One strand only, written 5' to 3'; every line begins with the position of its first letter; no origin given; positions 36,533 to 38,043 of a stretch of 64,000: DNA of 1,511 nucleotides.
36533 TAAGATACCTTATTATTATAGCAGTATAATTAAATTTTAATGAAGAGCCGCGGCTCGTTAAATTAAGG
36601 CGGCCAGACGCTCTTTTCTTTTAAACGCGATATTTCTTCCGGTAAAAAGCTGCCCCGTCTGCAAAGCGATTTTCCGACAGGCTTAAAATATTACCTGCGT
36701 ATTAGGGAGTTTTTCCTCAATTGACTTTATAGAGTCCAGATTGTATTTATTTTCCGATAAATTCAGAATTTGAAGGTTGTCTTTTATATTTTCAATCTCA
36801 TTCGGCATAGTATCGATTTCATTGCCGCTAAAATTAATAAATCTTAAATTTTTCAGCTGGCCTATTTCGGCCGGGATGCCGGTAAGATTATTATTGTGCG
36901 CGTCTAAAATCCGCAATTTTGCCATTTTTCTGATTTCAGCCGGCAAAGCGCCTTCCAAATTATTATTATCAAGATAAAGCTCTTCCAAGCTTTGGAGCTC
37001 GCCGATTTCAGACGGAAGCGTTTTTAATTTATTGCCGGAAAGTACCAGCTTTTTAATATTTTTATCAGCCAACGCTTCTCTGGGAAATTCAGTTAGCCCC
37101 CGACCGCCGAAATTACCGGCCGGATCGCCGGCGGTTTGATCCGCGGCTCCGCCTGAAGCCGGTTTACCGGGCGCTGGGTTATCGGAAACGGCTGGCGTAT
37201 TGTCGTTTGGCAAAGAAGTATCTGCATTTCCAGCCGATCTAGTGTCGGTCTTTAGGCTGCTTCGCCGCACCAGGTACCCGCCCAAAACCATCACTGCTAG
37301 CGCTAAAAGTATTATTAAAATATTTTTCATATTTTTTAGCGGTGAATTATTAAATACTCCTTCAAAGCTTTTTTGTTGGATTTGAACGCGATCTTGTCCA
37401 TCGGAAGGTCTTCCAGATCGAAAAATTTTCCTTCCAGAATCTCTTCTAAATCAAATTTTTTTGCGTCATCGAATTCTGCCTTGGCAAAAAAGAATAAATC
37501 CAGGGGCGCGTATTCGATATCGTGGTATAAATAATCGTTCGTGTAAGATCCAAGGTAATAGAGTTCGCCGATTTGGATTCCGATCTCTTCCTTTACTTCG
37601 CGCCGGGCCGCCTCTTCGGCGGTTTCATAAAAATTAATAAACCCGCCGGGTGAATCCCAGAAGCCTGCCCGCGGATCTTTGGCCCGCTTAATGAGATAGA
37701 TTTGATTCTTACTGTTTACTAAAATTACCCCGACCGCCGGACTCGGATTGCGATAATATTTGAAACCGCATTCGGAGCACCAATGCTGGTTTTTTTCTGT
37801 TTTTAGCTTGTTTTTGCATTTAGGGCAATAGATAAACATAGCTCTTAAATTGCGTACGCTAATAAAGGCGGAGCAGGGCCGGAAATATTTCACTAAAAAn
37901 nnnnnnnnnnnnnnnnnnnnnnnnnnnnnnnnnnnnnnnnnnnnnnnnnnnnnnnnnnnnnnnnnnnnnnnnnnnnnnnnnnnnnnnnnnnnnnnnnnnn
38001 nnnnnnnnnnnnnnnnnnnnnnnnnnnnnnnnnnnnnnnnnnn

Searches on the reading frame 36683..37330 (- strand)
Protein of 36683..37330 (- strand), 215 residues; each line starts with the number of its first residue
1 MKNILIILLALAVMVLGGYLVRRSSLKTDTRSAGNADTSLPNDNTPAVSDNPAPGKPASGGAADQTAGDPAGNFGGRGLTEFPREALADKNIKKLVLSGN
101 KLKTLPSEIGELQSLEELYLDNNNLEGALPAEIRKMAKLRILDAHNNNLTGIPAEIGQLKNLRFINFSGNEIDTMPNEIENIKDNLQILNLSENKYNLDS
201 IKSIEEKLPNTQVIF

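Call 71: search_protein_families(library=pfam, proteins=[window:36683-37330:-], max_evalue=0.00001)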
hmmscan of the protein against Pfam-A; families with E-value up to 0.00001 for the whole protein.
window:36683-37330:- (215 aa): 4 families
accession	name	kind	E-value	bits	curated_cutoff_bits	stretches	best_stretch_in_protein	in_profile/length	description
PF13855.12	LRR_8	-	2.1e-16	59.9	27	2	91-149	2-61/61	Leucine rich repeat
PF00560.39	LRR_1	-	1.9e-14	51.2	20.6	0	114-136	1-23/23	Leucine Rich Repeat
PF12799.13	LRR_4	-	2.2e-14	53.6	27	2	138-174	2-38/44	Leucine Rich repeats (2 copies)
PF23598.1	LRR_14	-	1.3e-12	47.6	40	1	93-162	50-116/353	Leucine-rich repeat region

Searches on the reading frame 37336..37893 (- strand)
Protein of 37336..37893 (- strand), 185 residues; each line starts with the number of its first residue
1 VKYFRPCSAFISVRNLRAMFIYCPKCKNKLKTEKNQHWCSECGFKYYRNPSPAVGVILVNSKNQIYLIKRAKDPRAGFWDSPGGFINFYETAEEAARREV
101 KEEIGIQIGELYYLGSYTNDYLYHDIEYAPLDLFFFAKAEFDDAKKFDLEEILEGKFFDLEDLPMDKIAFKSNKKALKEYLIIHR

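Call 71: search_protein_families(library=pfam, proteins=[window:37336-37893:-], max_evalue=0.00001)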
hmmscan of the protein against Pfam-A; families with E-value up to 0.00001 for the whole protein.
window:37336-37893:- (185 aa): 1 family
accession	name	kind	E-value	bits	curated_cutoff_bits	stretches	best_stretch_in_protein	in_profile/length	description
PF00293.34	NUDIX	-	1.5e-22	80.5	21.1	1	51-175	3-129/134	NUDIX domain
